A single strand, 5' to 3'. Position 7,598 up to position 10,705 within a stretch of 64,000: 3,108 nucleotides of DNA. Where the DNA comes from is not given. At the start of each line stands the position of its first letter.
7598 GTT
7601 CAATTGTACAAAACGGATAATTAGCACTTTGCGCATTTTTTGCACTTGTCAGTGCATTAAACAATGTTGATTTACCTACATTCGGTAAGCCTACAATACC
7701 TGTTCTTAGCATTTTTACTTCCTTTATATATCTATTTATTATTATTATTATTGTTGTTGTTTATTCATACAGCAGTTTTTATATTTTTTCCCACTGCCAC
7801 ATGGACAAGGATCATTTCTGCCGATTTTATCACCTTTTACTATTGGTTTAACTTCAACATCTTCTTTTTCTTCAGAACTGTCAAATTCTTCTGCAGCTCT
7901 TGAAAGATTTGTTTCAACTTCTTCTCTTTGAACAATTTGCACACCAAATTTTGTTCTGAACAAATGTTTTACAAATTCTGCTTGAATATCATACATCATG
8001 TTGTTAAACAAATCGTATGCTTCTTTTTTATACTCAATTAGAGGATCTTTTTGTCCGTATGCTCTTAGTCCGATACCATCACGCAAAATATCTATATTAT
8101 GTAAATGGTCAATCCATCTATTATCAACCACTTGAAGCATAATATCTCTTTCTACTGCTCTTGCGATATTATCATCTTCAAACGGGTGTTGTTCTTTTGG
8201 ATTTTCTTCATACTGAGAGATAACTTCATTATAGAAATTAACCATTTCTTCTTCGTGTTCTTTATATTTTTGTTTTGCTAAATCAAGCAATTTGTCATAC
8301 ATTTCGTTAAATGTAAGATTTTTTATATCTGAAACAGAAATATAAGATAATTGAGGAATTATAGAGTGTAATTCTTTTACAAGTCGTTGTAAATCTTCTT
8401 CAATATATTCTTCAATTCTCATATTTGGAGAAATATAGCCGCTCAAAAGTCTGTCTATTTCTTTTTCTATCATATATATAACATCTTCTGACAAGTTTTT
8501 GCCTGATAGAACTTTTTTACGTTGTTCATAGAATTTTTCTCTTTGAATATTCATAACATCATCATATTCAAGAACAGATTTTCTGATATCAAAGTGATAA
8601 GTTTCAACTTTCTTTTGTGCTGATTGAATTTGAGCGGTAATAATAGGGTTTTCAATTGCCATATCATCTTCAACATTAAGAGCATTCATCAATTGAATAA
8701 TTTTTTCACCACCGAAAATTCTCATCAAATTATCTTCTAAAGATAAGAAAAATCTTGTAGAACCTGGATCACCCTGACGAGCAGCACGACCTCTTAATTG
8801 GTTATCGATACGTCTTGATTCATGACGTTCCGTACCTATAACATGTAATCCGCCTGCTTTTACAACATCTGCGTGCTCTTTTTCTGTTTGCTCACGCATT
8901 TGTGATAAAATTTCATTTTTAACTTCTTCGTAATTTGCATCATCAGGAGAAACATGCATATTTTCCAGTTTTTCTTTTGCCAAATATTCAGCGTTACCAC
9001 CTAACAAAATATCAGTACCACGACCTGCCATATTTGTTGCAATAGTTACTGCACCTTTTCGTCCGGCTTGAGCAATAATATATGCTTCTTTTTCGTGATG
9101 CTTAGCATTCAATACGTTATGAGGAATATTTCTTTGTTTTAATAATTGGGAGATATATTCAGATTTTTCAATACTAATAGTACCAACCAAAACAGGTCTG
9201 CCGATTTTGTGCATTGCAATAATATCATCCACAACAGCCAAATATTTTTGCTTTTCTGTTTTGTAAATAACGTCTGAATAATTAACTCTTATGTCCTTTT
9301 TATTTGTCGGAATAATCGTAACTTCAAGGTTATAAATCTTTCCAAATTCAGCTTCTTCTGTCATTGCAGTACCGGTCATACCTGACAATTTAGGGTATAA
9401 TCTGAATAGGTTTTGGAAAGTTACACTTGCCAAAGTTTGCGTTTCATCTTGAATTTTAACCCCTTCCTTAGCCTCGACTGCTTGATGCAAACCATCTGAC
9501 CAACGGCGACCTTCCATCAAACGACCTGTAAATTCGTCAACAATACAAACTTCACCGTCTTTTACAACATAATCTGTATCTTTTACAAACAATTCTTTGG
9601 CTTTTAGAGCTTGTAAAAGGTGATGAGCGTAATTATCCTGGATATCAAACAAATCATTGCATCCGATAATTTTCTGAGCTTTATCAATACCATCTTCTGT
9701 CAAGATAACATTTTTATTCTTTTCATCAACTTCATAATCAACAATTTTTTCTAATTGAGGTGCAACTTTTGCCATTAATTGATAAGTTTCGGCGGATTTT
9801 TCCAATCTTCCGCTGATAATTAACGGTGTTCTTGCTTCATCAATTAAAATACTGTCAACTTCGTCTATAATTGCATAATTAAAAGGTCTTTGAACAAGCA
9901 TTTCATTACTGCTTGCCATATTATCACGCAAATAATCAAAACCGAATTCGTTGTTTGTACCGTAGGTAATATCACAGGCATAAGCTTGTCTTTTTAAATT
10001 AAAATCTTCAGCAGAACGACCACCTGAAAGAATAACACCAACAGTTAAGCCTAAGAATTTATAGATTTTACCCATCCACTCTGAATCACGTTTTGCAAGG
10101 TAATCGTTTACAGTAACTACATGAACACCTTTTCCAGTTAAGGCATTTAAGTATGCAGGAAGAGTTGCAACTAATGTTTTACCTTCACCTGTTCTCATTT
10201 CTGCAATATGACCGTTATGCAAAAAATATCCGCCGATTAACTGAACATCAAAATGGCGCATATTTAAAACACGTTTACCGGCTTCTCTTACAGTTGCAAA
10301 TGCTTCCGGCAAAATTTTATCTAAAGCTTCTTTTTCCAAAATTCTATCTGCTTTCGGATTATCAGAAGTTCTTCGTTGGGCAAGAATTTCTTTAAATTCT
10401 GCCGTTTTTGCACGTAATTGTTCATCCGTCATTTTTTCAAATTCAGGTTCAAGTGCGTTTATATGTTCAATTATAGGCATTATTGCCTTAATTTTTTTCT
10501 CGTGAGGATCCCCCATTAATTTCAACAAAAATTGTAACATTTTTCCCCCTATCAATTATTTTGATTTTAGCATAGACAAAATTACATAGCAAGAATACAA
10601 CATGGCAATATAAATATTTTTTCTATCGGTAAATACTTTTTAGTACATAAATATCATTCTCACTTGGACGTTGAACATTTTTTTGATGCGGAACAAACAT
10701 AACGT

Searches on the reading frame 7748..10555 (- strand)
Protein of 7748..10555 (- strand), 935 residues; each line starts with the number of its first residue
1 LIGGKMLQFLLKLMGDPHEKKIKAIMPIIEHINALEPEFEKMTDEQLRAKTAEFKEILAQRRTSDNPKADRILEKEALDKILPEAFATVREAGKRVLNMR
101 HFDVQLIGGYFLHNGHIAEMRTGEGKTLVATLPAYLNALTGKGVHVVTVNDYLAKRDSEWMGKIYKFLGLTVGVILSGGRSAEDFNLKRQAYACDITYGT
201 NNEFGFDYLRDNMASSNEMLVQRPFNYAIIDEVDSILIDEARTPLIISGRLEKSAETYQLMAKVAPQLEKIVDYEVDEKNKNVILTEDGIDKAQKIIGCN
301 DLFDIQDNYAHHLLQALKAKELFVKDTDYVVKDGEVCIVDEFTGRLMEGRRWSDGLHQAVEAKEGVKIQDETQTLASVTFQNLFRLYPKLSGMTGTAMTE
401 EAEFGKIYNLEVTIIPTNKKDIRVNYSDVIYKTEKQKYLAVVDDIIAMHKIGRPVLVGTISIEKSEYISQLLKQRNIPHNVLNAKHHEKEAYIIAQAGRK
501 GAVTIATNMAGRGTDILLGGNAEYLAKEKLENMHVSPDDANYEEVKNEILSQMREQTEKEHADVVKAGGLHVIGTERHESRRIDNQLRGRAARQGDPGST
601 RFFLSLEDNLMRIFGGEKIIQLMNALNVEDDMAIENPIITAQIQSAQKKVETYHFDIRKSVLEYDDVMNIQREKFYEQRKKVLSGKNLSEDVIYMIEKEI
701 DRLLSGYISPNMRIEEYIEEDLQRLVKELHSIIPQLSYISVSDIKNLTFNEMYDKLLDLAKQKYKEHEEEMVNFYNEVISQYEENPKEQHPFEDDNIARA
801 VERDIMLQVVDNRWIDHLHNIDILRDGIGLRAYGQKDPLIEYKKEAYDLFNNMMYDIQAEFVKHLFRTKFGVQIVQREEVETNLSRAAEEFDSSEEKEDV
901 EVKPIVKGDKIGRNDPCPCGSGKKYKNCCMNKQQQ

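Call 48: search_protein_families(library=pfam, proteins=[window:7748-10555:-], max_evalue=0.00001)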
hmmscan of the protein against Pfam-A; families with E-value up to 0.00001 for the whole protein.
window:7748-10555:- (935 aa): 6 families
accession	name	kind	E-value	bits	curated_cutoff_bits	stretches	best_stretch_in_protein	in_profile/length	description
PF07517.20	SecA_DEAD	-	3.7e-127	424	24.6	1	12-404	3-289/290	SecA DEAD-like domain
PF21090.3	P-loop_SecA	-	2.8e-92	308.4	27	1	422-631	3-205/205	SecA P-loop domain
PF07516.18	SecA_SW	-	7.6e-60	202.8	26.7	1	633-868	1-199/200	SecA Wing and Scaffold domain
PF01043.26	SecA_PP_bind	-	3.5e-41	140.7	23.5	1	254-361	2-110/110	SecA preprotein cross-linking domain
PF02810.21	SEC-C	-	1.1e-09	38.4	20.4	1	913-931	1-19/19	SEC-C motif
PF00270.35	DEAD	-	1e-07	32.3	26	1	117-239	18-132/167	DEAD/DEAH box helicase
